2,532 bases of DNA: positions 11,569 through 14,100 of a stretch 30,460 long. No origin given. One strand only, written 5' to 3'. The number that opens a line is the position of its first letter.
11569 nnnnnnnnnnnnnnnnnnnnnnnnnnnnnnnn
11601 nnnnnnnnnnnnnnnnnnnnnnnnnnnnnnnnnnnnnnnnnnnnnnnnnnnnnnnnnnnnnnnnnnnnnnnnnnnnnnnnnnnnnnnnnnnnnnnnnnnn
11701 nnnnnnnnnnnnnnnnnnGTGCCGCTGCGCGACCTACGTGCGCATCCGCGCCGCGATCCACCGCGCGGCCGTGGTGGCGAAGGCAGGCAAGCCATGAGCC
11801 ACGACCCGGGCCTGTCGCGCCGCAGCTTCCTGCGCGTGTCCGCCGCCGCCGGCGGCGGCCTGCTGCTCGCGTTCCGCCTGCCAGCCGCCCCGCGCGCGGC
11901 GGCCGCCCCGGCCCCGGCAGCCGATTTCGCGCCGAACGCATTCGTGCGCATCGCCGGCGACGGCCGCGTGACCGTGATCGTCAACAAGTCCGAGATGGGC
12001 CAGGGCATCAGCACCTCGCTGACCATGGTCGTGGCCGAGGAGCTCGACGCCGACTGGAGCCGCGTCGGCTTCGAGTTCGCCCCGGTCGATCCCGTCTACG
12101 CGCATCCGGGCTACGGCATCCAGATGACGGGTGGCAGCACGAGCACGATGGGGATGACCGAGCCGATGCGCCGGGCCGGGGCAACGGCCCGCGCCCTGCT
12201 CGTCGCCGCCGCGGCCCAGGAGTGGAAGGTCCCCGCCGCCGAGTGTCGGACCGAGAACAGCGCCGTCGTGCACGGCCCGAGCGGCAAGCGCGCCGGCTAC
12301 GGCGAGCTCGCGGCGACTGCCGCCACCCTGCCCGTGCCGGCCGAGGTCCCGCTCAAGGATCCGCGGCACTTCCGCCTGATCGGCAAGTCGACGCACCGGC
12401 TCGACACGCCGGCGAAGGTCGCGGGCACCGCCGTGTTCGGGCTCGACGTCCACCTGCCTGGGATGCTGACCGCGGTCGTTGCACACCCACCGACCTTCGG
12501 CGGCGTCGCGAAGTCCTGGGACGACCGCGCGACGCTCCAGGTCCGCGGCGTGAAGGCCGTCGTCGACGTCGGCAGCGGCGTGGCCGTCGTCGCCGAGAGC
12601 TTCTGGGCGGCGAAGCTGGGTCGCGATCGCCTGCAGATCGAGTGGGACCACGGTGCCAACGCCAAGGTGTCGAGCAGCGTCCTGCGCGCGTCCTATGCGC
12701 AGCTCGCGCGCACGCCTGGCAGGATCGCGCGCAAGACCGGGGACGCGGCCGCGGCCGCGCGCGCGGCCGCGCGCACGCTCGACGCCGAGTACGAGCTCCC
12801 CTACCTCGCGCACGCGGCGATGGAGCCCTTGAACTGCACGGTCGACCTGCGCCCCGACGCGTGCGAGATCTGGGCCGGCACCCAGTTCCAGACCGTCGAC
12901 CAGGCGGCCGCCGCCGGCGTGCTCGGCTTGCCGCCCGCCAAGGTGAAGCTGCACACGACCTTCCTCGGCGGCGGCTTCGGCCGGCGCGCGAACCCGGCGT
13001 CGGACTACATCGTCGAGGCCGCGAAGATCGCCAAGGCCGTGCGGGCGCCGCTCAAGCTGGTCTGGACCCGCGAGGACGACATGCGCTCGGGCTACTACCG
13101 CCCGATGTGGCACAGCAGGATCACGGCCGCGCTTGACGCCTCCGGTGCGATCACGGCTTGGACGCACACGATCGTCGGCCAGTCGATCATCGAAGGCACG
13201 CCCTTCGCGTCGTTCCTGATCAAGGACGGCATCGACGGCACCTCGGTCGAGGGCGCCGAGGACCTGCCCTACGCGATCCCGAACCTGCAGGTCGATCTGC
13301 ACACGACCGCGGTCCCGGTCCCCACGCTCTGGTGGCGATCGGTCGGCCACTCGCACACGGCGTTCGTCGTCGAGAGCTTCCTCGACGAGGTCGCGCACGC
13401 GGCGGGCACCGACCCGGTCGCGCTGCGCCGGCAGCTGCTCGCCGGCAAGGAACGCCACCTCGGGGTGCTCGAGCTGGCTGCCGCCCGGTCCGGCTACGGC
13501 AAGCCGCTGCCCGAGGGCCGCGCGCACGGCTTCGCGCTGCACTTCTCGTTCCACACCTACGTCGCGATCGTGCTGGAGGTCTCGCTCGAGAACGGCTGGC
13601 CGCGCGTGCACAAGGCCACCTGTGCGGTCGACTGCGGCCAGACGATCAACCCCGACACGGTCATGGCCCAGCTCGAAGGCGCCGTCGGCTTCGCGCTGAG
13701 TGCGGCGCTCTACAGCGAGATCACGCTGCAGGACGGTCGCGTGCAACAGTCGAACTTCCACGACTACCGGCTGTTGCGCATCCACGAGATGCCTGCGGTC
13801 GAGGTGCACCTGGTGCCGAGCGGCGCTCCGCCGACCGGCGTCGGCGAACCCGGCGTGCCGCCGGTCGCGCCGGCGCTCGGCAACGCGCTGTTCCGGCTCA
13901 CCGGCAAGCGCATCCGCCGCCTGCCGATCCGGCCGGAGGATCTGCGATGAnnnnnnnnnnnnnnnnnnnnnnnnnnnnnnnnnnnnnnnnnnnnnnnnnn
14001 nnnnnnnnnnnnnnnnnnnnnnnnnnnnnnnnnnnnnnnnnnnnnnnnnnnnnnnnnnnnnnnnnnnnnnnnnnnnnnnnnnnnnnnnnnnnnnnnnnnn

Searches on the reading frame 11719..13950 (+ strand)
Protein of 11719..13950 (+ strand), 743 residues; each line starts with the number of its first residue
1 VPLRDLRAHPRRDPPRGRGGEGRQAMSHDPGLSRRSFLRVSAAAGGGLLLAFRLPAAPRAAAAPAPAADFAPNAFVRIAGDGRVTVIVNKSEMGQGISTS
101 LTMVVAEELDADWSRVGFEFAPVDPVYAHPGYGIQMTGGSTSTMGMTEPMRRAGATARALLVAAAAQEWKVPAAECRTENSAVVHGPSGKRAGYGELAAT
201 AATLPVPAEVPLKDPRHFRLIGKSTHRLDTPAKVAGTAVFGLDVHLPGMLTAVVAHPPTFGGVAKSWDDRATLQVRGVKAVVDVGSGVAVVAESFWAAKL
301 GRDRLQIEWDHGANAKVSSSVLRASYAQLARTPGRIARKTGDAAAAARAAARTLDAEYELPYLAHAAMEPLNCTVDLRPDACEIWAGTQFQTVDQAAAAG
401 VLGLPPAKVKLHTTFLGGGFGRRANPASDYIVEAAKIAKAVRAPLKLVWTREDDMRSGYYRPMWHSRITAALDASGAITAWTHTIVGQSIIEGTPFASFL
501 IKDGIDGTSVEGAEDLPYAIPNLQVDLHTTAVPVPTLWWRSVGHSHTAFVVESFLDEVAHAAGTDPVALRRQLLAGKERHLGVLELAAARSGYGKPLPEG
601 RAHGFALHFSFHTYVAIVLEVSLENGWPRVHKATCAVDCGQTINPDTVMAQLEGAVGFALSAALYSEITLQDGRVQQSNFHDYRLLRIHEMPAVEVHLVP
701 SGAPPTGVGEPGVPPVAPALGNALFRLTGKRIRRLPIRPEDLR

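Call 11: search_protein_families(library=pfam, proteins=[window:11719-13950:+], max_evalue=0.01)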
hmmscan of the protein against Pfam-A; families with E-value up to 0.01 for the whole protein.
window:11719-13950:+ (743 aa): 3 families
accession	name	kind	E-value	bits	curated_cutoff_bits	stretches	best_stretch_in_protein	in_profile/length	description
PF02738.23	MoCoBD_1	-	2.8e-36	125.3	27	1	333-572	6-242/244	Molybdopterin cofactor-binding domain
PF20256.3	MoCoBD_2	-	1.1e-32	114.1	27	2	607-692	198-283/283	Molybdopterin cofactor-binding domain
PF10518.14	TAT_signal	-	0.0098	16.2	22.7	1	32-51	2-21/21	TAT (twin-arginine translocation) pathway signal sequence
